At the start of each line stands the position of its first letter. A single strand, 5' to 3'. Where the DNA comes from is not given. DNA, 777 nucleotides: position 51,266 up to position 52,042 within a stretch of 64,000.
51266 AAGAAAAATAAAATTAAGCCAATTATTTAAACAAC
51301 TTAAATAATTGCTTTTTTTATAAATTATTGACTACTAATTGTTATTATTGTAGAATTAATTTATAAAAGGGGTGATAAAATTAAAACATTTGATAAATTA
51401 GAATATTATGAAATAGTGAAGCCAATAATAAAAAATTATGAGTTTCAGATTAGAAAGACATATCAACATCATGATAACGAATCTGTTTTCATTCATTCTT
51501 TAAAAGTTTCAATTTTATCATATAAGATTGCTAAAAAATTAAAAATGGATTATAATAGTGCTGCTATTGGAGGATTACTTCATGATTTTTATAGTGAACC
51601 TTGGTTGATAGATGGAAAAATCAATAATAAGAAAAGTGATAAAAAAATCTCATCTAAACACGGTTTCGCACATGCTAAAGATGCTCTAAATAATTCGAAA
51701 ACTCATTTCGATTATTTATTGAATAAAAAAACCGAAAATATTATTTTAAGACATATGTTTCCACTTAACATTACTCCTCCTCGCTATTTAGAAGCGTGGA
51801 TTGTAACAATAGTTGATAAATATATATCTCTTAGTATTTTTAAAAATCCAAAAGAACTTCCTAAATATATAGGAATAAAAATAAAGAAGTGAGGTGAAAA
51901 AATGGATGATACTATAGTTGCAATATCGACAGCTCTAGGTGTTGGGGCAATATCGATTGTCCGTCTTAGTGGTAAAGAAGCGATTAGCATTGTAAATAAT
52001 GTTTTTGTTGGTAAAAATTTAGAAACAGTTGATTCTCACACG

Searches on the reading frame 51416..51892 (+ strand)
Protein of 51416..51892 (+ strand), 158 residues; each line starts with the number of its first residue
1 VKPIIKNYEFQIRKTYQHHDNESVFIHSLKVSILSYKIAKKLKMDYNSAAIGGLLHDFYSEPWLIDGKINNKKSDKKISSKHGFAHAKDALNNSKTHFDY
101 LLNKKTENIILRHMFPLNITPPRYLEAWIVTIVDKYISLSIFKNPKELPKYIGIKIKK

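Call 20: search_protein_families(library=pfam, proteins=[window:51416-51892:+])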
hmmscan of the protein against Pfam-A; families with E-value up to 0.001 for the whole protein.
window:51416-51892:+ (158 aa): 2 families
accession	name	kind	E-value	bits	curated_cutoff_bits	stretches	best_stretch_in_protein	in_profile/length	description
PF01966.28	HD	-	6.4e-09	36.6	22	1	24-136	1-113/116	HD domain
PF08668.18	HDOD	-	0.00069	19.6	22.9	1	17-57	88-129/196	HDOD domain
